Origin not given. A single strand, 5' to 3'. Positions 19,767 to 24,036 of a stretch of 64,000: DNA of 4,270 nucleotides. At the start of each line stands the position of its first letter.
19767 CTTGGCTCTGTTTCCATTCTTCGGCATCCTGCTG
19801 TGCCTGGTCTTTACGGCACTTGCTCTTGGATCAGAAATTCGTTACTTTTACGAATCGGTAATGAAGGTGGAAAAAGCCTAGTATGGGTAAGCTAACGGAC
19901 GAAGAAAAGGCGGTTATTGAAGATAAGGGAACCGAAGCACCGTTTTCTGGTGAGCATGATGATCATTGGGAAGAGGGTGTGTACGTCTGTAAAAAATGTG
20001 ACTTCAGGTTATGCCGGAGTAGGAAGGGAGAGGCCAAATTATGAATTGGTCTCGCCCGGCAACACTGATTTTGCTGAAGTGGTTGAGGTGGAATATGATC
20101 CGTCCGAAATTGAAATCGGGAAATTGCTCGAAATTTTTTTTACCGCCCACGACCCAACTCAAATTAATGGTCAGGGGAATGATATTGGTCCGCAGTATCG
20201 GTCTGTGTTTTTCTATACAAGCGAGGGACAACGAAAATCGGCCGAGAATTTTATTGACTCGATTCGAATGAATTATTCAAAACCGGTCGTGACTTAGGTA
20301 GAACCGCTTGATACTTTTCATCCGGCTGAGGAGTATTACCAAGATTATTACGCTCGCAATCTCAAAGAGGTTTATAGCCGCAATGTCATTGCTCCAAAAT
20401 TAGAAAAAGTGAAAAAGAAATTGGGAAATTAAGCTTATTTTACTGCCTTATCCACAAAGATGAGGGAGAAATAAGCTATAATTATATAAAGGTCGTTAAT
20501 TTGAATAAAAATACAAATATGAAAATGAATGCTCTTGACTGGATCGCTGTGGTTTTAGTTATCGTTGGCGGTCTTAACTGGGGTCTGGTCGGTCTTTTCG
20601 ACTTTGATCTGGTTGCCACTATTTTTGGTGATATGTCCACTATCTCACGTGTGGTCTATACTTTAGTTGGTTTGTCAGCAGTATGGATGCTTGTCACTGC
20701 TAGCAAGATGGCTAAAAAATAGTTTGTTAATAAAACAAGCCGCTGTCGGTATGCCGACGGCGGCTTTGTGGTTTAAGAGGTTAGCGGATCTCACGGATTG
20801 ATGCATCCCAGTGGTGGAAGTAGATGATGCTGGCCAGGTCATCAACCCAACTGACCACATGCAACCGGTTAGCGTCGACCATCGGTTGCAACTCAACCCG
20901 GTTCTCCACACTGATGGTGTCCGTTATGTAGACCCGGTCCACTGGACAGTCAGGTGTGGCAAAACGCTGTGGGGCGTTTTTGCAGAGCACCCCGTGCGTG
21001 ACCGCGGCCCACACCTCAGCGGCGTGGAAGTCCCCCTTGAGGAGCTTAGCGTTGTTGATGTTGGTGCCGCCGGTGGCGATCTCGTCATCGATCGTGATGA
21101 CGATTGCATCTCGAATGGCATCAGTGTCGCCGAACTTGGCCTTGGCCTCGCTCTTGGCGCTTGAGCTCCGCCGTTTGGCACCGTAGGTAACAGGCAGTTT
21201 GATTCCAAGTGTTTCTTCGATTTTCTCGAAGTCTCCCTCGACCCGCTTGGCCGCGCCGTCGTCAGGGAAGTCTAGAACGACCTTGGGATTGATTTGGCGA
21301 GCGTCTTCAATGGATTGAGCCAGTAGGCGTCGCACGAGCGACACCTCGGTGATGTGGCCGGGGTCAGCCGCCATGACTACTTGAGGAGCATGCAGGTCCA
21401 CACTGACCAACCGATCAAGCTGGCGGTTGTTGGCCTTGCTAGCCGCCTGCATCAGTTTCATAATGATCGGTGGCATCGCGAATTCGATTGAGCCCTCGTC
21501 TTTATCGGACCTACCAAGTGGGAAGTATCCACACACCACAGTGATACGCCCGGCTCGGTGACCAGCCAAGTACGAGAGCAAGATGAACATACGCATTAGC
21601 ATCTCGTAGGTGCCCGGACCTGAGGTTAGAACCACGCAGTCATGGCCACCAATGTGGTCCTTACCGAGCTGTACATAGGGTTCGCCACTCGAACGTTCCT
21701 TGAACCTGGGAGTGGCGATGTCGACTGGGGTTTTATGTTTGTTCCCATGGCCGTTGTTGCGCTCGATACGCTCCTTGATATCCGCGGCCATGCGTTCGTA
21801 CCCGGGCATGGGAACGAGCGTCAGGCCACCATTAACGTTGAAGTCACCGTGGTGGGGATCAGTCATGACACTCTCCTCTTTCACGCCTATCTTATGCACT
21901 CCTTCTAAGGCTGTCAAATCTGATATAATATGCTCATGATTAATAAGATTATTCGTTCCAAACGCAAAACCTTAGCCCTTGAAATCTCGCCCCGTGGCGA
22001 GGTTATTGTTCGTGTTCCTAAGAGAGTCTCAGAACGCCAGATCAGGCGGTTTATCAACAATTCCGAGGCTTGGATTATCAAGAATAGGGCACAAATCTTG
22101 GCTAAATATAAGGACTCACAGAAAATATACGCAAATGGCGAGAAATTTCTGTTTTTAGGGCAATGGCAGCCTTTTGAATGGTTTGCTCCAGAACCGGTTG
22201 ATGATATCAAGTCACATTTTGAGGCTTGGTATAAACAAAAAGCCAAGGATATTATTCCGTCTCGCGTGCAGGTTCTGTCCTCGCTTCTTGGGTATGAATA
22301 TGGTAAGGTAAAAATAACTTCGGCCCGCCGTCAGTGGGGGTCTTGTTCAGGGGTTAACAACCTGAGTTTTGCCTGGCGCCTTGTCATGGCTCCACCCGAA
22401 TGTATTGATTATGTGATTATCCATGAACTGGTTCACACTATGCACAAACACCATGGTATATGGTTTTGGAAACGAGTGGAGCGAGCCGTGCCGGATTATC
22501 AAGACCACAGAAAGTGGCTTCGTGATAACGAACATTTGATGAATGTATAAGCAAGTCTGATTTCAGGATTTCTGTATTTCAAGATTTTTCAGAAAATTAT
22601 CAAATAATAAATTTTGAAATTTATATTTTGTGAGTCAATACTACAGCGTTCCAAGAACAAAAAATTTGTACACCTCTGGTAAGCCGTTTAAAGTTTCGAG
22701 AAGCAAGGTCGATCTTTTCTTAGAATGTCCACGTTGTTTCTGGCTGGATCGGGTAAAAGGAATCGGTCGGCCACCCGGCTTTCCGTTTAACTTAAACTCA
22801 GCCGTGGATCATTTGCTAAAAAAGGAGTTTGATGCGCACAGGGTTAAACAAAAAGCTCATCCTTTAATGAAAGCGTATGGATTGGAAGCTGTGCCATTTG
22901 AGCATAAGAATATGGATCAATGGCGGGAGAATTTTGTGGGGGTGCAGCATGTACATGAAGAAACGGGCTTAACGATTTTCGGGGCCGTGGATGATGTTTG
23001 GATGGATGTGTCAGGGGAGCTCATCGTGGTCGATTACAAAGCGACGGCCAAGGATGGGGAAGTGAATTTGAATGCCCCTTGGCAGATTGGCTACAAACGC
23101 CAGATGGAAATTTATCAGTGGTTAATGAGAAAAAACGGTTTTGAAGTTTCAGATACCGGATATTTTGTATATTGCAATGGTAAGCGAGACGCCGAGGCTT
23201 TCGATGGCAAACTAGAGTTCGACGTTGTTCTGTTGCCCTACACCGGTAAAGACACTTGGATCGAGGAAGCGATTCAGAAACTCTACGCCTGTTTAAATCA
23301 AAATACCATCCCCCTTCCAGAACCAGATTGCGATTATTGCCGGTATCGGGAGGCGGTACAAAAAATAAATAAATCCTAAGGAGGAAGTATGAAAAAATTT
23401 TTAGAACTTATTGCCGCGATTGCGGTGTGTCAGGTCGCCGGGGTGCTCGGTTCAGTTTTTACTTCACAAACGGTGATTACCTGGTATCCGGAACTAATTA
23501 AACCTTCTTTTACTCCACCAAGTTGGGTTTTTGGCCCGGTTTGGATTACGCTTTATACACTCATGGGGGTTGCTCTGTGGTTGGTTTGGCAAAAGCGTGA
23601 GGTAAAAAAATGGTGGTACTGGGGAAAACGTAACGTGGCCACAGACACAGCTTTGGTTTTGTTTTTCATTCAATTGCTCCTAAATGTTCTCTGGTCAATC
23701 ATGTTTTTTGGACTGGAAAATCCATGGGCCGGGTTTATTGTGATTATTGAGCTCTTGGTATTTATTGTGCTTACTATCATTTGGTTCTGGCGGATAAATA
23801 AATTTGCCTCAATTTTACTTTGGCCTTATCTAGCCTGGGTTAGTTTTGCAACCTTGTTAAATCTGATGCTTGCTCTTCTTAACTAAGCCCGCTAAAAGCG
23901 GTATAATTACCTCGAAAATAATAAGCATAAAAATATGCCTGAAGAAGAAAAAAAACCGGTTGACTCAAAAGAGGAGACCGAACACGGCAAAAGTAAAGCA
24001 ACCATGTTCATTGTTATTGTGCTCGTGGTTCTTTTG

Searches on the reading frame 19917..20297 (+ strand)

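Call 79: search_protein_families(library=pfam, proteins=[window:19917-20297:+], max_evalue=0.00001)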
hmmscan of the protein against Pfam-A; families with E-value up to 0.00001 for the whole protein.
window:19917-20297:+ (126 aa): 1 family
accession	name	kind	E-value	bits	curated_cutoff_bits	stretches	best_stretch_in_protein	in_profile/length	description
PF01625.27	PMSR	-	1.2e-32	113.8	23.7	1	23-126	20-125/153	Peptide methionine sulfoxide reductase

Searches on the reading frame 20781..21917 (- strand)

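Call 80: search_protein_families(library=pfam, proteins=[window:20781-21917:-], max_evalue=0.00001)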
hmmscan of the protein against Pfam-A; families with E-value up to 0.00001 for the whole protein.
window:20781-21917:- (378 aa): 1 family
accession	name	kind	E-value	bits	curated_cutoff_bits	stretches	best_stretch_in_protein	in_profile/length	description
PF13793.12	Pribosyltran_N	-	2e-07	31.3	25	1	64-154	21-111/117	N-terminal domain of ribose phosphate pyrophosphokinase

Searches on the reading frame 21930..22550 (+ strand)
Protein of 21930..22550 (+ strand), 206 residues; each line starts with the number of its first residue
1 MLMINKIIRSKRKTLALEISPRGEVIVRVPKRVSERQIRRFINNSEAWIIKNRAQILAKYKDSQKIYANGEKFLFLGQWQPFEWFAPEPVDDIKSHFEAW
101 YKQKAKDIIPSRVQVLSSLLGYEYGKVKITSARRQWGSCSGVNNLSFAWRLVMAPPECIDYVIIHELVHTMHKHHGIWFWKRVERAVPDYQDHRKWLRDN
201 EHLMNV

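Call 80: search_protein_families(library=pfam, proteins=[window:21930-22550:+], max_evalue=0.00001)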
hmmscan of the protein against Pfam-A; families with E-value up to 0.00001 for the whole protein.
window:21930-22550:+ (206 aa): 1 family
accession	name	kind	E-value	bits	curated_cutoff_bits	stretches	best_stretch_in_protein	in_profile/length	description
PF01863.23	YgjP-like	-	1.3e-52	179.3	26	2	91-199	98-206/207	YgjP-like, metallopeptidase domain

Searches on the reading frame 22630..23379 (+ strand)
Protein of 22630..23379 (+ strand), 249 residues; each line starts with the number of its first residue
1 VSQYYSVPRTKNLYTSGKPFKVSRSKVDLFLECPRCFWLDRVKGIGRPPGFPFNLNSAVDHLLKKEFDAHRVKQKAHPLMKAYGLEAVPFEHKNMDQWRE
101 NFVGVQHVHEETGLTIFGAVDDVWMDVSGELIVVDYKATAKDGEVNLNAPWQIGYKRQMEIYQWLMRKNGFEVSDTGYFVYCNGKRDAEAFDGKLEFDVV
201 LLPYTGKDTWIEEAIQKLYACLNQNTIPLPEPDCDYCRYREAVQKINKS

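Call 80: search_protein_families(library=pfam, proteins=[window:22630-23379:+], max_evalue=0.00001)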
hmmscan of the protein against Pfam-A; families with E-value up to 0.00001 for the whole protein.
window:22630-23379:+ (249 aa): 1 family
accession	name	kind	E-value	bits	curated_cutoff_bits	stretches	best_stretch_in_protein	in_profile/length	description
PF12705.13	PDDEXK_1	-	3.4e-15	57.1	22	1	61-241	70-244/247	PD-(D/E)XK nuclease superfamily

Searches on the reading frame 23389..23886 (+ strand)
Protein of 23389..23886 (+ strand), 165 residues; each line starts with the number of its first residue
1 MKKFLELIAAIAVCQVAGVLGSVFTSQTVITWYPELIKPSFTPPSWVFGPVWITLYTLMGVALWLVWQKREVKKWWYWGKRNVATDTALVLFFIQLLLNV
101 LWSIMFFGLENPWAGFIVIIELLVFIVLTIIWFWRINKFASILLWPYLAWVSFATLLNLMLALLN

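Call 80: search_protein_families(library=pfam, proteins=[window:23389-23886:+], max_evalue=0.00001)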
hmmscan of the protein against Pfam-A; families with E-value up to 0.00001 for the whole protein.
window:23389-23886:+ (165 aa): 1 family
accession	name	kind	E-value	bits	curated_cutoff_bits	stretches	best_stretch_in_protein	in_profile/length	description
PF03073.20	TspO_MBR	-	5.4e-47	159.6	24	1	10-161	1-143/145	TspO/MBR family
